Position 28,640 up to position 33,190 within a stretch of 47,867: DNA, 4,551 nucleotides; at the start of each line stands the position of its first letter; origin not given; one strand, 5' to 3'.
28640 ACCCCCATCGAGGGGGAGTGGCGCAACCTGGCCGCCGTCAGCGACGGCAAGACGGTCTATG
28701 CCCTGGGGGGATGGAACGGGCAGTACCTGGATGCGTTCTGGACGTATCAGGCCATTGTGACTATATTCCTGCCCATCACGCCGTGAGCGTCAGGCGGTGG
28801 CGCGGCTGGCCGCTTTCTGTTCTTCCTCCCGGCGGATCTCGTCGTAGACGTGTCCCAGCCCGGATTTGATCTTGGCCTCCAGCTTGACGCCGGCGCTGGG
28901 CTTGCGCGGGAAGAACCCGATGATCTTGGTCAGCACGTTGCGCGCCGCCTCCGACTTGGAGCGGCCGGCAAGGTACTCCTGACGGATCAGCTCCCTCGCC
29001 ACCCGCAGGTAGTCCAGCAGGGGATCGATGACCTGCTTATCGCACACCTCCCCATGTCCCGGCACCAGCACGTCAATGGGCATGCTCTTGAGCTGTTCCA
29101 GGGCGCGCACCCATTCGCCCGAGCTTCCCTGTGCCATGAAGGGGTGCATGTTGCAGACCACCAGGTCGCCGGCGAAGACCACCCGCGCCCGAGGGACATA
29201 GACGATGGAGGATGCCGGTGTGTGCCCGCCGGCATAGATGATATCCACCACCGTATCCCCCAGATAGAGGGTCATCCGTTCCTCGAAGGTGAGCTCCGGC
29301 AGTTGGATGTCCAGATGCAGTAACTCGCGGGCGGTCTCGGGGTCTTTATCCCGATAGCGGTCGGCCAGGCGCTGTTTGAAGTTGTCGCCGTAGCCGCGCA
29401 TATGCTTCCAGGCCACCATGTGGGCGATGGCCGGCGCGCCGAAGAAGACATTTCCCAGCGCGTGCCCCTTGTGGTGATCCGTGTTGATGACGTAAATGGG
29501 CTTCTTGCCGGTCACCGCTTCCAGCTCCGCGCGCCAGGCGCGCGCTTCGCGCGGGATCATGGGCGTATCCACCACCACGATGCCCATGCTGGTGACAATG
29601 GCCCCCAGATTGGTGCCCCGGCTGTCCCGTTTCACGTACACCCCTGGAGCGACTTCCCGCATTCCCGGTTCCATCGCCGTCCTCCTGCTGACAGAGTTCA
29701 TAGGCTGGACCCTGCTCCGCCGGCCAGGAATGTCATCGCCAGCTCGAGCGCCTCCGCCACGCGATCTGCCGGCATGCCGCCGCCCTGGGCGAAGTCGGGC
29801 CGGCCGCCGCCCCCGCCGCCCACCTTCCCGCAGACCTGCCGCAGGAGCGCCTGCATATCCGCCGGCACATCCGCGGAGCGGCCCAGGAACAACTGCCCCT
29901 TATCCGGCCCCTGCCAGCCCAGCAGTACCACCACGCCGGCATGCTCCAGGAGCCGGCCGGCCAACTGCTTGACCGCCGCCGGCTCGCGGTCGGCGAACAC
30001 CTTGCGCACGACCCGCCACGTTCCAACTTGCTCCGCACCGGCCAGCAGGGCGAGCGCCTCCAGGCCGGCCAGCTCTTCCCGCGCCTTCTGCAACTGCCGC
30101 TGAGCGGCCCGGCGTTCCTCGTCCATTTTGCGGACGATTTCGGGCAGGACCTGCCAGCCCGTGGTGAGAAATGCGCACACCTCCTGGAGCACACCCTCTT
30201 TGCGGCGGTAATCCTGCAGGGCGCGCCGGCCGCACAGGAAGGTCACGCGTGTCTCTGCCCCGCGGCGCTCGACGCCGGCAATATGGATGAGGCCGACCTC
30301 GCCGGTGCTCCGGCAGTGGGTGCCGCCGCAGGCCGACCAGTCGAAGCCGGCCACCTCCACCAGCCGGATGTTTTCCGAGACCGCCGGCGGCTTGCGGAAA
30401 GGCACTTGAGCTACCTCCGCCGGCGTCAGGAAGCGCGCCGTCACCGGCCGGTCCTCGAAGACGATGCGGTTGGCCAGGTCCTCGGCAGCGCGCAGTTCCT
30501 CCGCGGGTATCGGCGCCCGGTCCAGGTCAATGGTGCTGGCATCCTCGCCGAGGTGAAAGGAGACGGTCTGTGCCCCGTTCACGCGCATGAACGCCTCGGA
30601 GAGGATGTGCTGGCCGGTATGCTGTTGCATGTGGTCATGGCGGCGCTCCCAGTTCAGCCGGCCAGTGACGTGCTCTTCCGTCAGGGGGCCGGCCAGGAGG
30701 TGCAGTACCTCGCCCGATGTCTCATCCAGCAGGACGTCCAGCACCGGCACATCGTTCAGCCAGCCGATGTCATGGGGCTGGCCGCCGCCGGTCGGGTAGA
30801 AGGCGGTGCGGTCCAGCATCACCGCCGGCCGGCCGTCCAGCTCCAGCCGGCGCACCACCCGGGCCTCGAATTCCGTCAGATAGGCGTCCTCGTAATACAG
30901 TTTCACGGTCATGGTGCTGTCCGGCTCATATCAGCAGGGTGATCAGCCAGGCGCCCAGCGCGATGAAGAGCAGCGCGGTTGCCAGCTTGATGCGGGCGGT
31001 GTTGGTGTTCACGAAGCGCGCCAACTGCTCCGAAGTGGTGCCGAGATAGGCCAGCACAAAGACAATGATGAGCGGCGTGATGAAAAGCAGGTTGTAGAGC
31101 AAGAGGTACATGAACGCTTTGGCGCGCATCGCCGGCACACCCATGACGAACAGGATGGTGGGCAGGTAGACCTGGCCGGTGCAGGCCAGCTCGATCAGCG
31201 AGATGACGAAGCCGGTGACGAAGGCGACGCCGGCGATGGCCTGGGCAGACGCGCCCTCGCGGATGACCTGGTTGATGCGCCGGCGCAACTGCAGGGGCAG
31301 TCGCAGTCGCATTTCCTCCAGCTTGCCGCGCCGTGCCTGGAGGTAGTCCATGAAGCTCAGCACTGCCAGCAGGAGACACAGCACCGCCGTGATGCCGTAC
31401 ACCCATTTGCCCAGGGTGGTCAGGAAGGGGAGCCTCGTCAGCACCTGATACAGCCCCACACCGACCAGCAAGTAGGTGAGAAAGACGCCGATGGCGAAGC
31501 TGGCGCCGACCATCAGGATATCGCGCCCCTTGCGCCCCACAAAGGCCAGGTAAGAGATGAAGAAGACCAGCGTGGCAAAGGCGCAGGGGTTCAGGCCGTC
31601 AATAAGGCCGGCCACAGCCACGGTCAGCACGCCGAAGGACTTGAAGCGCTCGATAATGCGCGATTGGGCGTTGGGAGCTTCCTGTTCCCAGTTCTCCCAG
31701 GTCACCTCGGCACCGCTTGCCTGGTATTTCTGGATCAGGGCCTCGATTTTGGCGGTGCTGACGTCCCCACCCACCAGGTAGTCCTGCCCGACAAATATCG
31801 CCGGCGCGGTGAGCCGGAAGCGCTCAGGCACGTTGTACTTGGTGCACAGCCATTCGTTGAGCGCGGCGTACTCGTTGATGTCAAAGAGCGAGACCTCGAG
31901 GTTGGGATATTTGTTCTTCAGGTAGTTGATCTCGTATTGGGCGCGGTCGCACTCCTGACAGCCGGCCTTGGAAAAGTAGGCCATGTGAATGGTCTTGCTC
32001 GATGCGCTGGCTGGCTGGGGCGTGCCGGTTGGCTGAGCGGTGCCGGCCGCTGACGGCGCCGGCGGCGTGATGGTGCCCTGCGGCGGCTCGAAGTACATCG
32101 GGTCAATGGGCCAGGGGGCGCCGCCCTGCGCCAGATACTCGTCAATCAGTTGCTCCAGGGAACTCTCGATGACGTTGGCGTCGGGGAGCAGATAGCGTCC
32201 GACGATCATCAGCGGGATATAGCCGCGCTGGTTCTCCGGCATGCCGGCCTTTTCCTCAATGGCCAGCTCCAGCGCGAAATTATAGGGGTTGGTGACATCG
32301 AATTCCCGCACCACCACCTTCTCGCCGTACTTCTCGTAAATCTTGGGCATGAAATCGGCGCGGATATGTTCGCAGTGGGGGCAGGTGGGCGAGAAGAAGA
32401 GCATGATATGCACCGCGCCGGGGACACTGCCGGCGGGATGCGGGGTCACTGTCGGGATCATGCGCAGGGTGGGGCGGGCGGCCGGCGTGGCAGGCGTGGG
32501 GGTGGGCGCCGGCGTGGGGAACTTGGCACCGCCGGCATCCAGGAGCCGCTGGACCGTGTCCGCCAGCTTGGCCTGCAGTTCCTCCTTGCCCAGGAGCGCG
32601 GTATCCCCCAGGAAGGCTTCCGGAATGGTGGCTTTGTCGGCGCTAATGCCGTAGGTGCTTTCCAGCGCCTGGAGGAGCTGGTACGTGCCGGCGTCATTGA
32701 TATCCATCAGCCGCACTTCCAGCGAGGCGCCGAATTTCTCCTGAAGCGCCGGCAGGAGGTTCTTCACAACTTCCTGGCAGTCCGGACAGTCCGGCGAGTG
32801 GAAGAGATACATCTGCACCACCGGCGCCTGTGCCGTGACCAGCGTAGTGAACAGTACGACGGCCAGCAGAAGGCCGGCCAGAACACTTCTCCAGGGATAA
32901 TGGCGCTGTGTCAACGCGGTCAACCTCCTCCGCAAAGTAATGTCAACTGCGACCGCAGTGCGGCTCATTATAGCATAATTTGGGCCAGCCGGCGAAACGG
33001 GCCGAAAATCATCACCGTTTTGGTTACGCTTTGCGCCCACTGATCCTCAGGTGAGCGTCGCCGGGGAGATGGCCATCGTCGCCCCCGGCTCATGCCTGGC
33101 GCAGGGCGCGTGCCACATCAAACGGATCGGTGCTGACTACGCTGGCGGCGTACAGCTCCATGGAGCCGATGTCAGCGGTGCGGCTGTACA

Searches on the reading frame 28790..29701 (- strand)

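Call 33: search_protein_families(library=pfam, proteins=[window:28790-29701:-], max_evalue=0.00001)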
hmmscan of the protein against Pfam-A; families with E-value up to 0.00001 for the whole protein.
window:28790-29701:- (303 aa): 1 family
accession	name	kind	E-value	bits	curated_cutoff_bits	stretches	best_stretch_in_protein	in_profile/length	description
PF00753.33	Lactamase_B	-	8.8e-17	62.1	22.7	1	29-216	5-196/196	Metallo-beta-lactamase superfamily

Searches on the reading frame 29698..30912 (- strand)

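Call 33: search_protein_families(library=pfam, proteins=[window:29698-30912:-], max_evalue=0.00001)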
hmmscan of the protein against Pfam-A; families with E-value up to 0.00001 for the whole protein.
window:29698-30912:- (404 aa): 2 families
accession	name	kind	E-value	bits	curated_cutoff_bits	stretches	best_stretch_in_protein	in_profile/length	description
PF02272.25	DHHA1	-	3.6e-12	47.1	25.9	1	305-396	9-100/102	DHHA1 domain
PF07973.19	tRNA_SAD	-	5.1e-09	36.4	24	1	182-220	1-39/44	Threonyl and Alanyl tRNA synthetase second additional domain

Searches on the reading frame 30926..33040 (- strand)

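Call 33: search_protein_families(library=pfam, proteins=[window:30926-33040:-], max_evalue=0.00001)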
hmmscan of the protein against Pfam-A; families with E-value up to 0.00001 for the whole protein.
window:30926-33040:- (704 aa): 5 families
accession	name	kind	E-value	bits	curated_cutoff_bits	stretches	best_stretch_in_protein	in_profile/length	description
PF05768.20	Glrx-like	-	2.1e-08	34.8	26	0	356-436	5-76/77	Glutaredoxin-like domain (DUF836)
PF13462.12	Thioredoxin_4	-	5.7e-08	33.5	23.2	0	202-245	7-53/165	Thioredoxin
PF00462.30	Glutaredoxin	-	5e-07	30.3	22.9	0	79-145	3-56/60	Glutaredoxin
PF13098.12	Thioredoxin_2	-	5e-06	27.2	27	0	77-114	9-48/104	Thioredoxin-like domain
PF00085.26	Thioredoxin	-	9e-06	26.1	23.5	0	211-262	21-71/103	Thioredoxin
